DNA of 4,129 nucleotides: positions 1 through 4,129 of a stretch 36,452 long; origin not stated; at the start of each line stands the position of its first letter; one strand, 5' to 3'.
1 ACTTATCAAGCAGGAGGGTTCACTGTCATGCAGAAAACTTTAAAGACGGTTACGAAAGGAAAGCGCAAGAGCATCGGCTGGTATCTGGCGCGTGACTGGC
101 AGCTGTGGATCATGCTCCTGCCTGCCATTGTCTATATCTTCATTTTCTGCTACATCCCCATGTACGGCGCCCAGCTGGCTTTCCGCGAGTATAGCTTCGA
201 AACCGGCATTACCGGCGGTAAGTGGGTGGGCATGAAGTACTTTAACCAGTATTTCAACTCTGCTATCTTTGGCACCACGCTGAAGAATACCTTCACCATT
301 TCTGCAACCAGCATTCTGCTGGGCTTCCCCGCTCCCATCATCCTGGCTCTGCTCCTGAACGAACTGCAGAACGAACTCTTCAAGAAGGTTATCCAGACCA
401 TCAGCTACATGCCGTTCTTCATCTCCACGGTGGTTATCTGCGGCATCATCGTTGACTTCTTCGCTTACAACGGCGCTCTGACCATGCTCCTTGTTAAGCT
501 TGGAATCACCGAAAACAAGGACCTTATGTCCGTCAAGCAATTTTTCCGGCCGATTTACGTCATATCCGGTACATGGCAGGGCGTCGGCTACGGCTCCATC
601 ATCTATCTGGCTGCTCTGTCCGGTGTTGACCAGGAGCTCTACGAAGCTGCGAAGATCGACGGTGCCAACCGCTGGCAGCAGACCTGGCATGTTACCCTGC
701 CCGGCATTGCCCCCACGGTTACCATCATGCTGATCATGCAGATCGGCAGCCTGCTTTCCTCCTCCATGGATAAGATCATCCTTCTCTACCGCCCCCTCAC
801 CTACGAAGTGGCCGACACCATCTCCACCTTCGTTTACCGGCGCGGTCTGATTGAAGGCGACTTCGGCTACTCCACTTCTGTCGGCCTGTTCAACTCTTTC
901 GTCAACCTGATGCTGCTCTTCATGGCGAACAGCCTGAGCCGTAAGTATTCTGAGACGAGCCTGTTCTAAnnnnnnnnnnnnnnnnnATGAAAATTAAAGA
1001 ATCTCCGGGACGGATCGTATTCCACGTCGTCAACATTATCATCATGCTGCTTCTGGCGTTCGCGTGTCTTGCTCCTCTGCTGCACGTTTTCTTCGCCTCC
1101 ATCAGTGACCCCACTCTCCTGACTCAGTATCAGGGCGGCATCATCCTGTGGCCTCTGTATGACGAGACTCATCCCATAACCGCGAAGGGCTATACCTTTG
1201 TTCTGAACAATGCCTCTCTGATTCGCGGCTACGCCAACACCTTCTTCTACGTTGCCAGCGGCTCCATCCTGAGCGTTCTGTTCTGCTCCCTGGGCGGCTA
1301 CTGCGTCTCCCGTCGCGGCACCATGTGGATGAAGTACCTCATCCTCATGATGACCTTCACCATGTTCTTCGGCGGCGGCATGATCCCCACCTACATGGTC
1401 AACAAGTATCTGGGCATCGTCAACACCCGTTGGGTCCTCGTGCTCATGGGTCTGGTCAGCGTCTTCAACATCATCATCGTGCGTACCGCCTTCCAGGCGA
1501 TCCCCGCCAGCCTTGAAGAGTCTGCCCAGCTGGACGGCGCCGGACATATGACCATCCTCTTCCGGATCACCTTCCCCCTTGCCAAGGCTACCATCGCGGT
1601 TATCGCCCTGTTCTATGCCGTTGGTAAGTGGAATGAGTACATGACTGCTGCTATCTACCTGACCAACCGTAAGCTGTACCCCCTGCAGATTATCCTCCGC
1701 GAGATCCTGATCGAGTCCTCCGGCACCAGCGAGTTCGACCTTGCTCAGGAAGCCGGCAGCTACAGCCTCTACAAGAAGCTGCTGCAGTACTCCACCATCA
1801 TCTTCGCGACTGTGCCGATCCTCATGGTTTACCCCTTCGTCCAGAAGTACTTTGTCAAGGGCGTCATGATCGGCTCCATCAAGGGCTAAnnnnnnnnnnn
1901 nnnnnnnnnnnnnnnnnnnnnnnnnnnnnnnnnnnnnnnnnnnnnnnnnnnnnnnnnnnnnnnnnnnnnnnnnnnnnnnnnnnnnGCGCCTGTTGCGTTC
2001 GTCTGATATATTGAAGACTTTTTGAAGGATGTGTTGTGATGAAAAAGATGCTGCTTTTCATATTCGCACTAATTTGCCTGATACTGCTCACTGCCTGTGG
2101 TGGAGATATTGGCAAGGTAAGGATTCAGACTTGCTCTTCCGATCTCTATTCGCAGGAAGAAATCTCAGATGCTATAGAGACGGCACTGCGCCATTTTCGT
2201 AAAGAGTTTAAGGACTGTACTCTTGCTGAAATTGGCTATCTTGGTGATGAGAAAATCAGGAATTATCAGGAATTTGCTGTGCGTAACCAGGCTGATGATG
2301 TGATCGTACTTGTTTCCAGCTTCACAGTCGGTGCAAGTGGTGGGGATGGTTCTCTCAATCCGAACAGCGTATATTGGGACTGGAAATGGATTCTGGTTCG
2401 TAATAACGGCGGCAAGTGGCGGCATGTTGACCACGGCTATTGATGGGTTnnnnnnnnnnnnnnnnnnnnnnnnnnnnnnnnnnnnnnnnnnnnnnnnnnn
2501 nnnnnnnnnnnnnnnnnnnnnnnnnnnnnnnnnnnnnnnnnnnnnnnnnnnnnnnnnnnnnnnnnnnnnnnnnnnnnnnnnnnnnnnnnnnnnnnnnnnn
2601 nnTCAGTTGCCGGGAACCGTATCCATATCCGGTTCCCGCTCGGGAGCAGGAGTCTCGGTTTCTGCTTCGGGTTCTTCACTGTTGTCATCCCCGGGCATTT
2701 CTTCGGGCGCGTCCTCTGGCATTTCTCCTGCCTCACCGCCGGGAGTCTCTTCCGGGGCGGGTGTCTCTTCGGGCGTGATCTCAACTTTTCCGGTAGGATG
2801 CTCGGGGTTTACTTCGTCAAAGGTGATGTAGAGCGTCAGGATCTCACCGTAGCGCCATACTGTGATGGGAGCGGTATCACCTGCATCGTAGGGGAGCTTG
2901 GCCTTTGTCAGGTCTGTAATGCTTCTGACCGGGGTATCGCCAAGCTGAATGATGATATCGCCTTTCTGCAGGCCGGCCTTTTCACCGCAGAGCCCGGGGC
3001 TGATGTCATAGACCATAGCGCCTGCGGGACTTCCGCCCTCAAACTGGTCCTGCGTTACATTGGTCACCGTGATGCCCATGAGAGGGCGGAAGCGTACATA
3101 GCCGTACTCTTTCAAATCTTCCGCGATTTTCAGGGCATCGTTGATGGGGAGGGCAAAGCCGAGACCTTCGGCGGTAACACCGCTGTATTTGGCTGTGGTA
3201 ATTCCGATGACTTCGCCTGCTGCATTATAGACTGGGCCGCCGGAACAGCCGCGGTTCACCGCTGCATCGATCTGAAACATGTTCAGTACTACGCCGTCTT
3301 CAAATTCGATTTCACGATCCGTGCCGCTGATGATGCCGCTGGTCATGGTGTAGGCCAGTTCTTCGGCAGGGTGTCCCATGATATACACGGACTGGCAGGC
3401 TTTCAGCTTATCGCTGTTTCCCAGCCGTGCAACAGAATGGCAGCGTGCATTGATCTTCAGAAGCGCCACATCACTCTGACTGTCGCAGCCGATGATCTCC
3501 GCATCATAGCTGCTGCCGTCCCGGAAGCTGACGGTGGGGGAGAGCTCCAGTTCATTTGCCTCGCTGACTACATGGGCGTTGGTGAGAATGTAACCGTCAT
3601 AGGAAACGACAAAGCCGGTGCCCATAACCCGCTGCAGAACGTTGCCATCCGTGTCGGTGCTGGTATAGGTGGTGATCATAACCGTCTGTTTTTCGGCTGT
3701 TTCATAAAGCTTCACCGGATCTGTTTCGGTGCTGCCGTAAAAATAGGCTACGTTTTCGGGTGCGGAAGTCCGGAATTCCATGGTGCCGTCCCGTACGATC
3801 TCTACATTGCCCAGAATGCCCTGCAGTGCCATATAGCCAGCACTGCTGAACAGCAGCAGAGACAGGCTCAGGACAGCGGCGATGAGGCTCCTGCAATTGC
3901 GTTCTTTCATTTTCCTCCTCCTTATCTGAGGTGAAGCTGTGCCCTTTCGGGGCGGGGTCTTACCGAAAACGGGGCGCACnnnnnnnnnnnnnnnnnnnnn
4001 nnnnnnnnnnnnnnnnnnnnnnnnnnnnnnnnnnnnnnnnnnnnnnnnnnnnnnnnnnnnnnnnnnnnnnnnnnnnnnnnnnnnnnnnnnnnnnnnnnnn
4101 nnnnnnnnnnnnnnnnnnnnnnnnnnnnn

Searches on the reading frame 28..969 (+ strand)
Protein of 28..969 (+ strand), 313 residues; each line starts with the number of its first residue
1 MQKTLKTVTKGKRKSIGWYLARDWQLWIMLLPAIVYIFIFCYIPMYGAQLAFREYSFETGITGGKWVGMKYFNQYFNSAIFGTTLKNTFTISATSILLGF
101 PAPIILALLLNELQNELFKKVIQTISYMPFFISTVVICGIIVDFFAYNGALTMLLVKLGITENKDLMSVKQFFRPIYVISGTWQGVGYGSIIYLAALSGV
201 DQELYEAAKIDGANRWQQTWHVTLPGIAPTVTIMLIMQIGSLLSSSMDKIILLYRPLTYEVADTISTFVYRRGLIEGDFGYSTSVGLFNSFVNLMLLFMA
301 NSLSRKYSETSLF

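Call 8: search_protein_families(library=pfam, proteins=[window:28-969:+], max_evalue=0.001)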
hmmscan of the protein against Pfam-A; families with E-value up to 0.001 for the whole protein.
window:28-969:+ (313 aa): 1 family
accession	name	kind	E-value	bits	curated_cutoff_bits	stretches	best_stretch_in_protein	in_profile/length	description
PF00528.27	BPD_transp_1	-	6.1e-19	68.9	26.4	1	99-307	1-182/184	Binding-protein-dependent transport system inner membrane component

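Call 57: find_encoding_contigs(protein=window:28-969:+, flank=10000, max_places=4)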
Protein window:28-969:+ (313 aa): no gene with exactly this product is on record in the collection.

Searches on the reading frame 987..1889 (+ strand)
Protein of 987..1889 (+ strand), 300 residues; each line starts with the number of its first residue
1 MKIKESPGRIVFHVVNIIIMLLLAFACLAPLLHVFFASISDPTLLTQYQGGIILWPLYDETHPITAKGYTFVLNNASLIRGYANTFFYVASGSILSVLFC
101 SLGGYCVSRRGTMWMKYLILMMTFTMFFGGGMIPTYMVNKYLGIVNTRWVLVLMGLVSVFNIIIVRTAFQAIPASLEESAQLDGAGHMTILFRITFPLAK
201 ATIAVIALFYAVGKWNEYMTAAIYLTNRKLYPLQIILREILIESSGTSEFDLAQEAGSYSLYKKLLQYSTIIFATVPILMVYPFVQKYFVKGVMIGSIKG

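Call 8: search_protein_families(library=pfam, proteins=[window:987-1889:+], max_evalue=0.001)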
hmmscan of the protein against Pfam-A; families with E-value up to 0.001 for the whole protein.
window:987-1889:+ (300 aa): 1 family
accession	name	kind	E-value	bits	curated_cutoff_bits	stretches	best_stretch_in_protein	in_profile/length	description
PF00528.27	BPD_transp_1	-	5.6e-08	33.2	26.4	1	118-293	33-182/184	Binding-protein-dependent transport system inner membrane component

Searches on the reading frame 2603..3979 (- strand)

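Call 8: search_protein_families(library=pfam, proteins=[window:2603-3979:-], max_evalue=0.001)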
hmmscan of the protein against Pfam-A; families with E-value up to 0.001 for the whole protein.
window:2603-3979:- (458 aa): 5 families
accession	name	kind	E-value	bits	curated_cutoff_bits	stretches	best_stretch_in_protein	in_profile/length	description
PF13365.12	Trypsin_2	-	1.1e-33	117.4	27.6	1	120-260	1-144/144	Trypsin-like peptidase domain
PF00089.32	Trypsin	-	7.5e-17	62.3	20.6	1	117-284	24-218/220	Trypsin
PF13180.12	PDZ_2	-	3.4e-09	37.3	27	1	299-385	1-78/80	PDZ domain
PF00595.29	PDZ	-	1.6e-06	28.8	23.2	1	301-366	12-72/81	PDZ domain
PF17820.7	PDZ_6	-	6.7e-06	26.2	27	1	323-357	2-36/54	PDZ domain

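Call 67: search_protein_families(library=ncbifam, proteins=[window:2603-3910:-], max_evalue=0.00001)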
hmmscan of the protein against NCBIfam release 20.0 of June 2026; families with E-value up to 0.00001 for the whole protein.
window:2603-3910:- (435 aa): 12 families
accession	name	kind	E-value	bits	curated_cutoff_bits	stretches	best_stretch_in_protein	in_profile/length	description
TIGR02037.1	degP_htrA_DO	subfamily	3.8e-71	240.3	416.2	1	86-372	51-335/434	Do family serine endopeptidase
NF047968.1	SerProtHtrA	equivalog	1e-63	215.9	470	1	70-364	60-357/357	serine protease HtrA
NF041521.1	HhoA_HhoB_HtrA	equivalog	1.6e-53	182.2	450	1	88-365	50-332/335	HhoA/HhoB/HtrA family serine endopeptidase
NF050055.1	SerProtHtrAMycob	equivalog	8.8e-48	163.4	800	1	94-363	226-497/502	serine protease HtrA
NF007526.1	PRK10139.1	equivalog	1e-45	156.3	756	1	96-367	92-362/456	serine endoprotease DegQ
NF008147.1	PRK10898.1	equivalog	1.5e-45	155.9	408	1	84-367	67-350/352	outer membrane-stress sensor serine endopeptidase DegS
TIGR02038.1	protease_degS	equivalog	4.9e-44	150.9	422.95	1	93-367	76-349/351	outer membrane-stress sensor serine endopeptidase DegS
NF053637.1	SerProtHtrAspr2045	equivalog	1.8e-41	142.4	650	1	69-364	79-386/394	serine protease HtrA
NF008189.1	PRK10942.1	equivalog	2.4e-39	135.1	720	1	38-364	56-381/477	serine endoprotease DegP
NF040960.1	MamE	equivalog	1.5e-37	129.5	800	1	95-265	122-292/659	magnetosome formation protease MamE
NF033740.0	MarP_fam_protase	equivalog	1.2e-23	83.8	250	1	92-265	208-376/390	MarP family serine protease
NF040961.1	MamO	equivalog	2.2e-17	62.6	800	1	62-255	72-256/648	magnetosome protein MamO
